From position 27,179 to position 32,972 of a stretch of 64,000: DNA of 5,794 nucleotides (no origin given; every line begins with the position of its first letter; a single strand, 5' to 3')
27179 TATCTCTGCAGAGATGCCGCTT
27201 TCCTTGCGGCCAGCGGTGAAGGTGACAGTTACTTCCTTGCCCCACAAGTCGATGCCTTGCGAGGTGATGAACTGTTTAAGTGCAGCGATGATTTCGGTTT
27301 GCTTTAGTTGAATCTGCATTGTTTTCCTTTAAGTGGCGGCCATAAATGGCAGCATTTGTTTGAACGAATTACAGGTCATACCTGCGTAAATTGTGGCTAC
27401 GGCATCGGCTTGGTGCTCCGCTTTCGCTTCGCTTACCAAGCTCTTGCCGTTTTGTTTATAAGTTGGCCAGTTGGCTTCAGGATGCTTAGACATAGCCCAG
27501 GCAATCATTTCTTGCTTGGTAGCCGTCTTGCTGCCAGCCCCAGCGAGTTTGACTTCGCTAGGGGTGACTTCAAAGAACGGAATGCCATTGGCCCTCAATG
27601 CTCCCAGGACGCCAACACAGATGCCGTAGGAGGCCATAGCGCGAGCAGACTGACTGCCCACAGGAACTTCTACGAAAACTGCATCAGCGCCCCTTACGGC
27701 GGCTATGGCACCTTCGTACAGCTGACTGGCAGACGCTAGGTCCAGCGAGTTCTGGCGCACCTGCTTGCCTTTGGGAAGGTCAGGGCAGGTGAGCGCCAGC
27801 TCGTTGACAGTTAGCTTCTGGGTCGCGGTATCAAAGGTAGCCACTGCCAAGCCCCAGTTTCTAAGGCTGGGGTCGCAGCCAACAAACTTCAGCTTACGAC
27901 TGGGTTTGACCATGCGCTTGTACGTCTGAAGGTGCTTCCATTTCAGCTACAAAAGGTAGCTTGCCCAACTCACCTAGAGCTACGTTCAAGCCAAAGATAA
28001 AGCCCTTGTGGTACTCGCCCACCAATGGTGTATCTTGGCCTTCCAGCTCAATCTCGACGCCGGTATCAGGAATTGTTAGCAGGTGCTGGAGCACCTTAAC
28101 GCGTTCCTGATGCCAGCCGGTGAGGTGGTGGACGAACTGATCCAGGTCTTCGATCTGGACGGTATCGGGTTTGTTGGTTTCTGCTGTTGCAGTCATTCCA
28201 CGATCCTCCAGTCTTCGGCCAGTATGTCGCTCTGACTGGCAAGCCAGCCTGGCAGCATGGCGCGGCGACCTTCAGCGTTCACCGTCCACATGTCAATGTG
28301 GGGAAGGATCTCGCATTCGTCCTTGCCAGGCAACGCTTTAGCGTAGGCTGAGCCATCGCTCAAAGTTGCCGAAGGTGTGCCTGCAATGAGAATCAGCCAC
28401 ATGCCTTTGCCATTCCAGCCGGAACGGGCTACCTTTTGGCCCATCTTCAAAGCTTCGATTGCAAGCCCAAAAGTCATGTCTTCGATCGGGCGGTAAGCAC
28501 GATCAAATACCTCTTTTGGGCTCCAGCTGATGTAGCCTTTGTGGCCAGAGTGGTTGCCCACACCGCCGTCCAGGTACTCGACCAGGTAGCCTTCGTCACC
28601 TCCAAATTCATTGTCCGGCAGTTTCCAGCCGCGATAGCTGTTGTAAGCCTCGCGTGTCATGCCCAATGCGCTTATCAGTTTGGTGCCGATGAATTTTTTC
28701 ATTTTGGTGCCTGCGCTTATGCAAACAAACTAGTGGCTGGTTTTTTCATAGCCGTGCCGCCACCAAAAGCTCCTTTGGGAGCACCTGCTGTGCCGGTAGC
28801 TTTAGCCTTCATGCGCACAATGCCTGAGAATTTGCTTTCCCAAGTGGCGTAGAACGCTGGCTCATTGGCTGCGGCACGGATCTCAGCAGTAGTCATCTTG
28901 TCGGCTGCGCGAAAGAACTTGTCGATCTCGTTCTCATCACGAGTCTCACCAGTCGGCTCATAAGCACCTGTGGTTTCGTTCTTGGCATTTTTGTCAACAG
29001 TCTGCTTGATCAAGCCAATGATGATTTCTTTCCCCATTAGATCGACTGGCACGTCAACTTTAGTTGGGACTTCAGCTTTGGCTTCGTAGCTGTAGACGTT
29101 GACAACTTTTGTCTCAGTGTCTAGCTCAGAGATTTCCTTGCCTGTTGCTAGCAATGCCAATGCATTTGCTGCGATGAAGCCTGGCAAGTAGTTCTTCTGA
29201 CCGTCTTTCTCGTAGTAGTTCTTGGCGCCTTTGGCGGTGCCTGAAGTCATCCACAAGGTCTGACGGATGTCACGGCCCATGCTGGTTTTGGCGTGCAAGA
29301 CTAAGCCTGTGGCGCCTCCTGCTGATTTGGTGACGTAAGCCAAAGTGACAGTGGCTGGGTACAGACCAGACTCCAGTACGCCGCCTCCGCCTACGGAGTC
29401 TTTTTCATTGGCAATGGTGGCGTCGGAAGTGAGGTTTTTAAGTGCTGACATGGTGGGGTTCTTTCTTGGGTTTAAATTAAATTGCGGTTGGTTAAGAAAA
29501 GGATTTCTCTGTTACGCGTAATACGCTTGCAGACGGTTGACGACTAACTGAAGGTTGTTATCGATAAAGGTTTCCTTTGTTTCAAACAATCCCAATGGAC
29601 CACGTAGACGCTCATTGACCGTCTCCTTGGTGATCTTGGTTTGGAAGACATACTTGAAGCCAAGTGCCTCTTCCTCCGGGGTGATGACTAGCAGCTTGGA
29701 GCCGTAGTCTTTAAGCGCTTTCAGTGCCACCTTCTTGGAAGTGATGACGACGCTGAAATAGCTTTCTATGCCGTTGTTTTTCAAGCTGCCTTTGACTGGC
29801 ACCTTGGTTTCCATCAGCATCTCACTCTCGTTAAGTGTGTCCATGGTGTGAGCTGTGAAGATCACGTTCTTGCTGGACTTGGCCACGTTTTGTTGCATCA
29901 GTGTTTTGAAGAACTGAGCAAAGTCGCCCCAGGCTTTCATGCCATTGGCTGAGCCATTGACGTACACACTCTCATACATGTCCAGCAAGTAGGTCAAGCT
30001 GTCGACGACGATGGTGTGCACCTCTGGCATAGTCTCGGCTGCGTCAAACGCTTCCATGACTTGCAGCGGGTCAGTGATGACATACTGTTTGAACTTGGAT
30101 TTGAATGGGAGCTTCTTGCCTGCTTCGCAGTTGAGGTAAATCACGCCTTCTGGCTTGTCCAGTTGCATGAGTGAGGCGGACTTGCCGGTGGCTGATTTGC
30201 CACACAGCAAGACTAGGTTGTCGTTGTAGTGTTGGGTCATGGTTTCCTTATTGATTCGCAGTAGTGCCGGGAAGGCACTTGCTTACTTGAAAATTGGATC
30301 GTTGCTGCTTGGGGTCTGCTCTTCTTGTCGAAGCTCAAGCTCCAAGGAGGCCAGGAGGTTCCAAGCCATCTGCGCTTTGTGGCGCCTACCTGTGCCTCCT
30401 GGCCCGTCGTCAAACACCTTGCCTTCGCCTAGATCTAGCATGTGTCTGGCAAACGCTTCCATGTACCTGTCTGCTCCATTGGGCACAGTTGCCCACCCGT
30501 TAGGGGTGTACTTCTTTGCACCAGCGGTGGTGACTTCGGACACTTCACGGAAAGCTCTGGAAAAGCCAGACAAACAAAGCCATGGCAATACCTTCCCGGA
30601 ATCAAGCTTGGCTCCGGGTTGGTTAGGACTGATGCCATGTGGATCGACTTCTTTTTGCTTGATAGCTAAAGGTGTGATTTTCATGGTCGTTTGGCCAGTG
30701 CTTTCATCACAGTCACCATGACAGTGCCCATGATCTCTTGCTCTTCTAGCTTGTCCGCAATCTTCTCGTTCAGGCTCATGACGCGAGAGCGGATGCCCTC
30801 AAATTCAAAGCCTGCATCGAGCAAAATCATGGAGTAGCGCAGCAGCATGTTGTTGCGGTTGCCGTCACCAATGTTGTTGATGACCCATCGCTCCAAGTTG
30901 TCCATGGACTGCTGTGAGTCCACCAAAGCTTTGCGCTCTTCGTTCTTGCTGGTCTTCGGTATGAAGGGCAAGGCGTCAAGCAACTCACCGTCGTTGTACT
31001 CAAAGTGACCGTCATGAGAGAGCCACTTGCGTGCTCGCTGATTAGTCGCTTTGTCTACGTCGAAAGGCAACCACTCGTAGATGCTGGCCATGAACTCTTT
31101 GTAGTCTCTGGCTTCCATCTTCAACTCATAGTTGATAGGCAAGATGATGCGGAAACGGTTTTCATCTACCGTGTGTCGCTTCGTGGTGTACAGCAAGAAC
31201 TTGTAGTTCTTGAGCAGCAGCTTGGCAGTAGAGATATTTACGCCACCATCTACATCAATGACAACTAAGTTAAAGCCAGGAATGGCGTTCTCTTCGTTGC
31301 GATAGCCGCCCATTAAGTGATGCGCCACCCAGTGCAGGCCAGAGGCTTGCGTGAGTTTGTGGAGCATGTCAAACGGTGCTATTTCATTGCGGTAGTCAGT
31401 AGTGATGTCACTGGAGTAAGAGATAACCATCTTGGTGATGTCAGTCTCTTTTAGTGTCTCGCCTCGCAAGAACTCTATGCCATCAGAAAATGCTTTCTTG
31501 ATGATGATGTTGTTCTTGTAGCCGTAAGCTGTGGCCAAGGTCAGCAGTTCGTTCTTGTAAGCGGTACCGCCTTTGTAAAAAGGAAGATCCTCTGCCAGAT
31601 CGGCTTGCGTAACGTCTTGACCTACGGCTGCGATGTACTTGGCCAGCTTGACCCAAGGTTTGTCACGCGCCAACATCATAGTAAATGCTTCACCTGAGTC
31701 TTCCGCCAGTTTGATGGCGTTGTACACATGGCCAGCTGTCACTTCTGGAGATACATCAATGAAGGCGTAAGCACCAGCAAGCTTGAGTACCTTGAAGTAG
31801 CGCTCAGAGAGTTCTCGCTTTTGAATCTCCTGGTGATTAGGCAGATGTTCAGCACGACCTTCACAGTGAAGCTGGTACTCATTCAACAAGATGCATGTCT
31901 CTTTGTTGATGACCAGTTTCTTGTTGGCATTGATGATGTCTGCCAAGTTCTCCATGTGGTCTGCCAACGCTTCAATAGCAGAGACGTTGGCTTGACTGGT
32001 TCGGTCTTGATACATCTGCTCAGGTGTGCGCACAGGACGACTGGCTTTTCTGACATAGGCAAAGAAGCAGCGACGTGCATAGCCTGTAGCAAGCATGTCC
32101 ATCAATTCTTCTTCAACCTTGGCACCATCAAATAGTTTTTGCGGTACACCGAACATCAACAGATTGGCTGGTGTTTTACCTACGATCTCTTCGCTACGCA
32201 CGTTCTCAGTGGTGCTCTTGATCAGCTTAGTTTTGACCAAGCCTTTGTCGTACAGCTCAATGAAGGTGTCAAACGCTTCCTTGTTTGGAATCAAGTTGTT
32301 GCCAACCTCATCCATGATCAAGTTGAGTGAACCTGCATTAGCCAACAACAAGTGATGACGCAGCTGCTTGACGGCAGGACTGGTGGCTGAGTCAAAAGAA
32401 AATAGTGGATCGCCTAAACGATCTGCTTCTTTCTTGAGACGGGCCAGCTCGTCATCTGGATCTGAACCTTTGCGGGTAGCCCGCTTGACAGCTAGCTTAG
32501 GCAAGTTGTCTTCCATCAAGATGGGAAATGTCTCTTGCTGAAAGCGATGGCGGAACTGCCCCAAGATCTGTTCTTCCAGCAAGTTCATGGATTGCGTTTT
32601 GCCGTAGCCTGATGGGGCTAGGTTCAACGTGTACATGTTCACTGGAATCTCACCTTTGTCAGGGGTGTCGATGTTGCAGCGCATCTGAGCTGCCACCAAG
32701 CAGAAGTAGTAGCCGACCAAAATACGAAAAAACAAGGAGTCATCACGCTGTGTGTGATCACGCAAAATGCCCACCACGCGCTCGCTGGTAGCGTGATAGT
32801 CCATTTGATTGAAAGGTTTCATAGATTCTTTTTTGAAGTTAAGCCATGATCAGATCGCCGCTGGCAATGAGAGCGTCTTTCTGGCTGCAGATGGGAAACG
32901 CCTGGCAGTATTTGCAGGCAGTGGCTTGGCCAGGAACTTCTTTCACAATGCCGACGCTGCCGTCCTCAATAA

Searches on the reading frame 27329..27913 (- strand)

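Call 65: search_protein_families(library=phrogs, proteins=[window:27329-27913:-], max_evalue=0.0001)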
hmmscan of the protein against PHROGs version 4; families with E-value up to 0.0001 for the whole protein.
window:27329-27913:- (194 aa): 3 families
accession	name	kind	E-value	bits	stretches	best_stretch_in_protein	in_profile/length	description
phrog_159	-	DNA, RNA and nucleotide metabolism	2.3e-46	159.3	1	3-190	83-258/330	RuvC-like Holliday junction resolvase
phrog_18320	-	unknown function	2.4e-38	132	1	55-189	2-132/137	-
phrog_1770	-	DNA, RNA and nucleotide metabolism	4.1e-07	31.1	1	10-179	6-148/158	Holliday junction resolvase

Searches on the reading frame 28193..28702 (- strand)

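Call 65: search_protein_families(library=phrogs, proteins=[window:28193-28702:-], max_evalue=0.0001)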
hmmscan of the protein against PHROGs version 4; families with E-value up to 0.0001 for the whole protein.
window:28193-28702:- (169 aa): 5 families
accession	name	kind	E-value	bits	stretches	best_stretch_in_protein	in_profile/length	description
phrog_872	-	unknown function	2.7e-54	184.7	1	1-169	13-172/172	-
phrog_1048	-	unknown function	1.9e-24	87.8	1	74-169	108-195/211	-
phrog_9467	-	unknown function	8e-15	55.9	1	1-77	1-68/155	-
phrog_32732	-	unknown function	2.3e-08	34.9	1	1-78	27-94/159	-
phrog_30130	-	unknown function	1.4e-07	32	1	76-167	176-258/262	-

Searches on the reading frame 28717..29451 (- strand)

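Call 65: search_protein_families(library=phrogs, proteins=[window:28717-29451:-], max_evalue=0.0001)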
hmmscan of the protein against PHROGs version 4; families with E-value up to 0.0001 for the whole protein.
window:28717-29451:- (244 aa): 1 family
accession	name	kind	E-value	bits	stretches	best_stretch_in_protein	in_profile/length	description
phrog_743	-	DNA, RNA and nucleotide metabolism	1.4e-70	238.6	1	1-243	1-243/246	single strand DNA binding protein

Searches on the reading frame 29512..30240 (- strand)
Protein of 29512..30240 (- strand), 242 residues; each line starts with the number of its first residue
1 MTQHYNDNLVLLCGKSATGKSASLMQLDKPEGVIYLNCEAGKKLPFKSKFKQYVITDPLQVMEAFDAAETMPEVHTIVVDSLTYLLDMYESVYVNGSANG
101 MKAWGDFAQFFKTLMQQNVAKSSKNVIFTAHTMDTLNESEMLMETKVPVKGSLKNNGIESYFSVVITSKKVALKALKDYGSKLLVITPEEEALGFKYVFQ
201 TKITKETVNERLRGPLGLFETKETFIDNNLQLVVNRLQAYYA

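Call 65: search_protein_families(library=phrogs, proteins=[window:29512-30240:-], max_evalue=0.0001)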
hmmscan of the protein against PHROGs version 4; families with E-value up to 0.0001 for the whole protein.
window:29512-30240:- (242 aa): 2 families
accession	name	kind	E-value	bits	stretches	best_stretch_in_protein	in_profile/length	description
phrog_124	-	DNA, RNA and nucleotide metabolism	3e-46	159.5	1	6-241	42-261/382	Sak4-like ssDNA annealing protein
phrog_2872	-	DNA, RNA and nucleotide metabolism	6e-23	82.5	1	9-241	4-211/219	Sak4-like ssDNA annealing protein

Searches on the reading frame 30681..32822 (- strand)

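Call 65: search_protein_families(library=phrogs, proteins=[window:30681-32822:-], max_evalue=0.0001)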
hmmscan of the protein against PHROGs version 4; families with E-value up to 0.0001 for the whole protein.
window:30681-32822:- (713 aa): 7 families
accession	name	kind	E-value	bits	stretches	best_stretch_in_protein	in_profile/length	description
phrog_2135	-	DNA, RNA and nucleotide metabolism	0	1053.1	1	1-711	1-712/713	DNA primase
phrog_27540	-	unknown function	4e-16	60.3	1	1-75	1-75/80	-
phrog_9765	-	DNA, RNA and nucleotide metabolism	8.8e-08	31.6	1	499-616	79-202/939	DNA primase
phrog_695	-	DNA, RNA and nucleotide metabolism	7.5e-07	29.3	1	508-707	57-267/704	DNA polymerase/primase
phrog_10514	-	DNA, RNA and nucleotide metabolism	2.2e-06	27.2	0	180-386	468-673/750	DNA primase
phrog_3022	-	DNA, RNA and nucleotide metabolism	1.2e-05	25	0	186-382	496-684/788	DNA primase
phrog_256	-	DNA, RNA and nucleotide metabolism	8.1e-05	22.4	0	499-616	64-186/798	DNA helicase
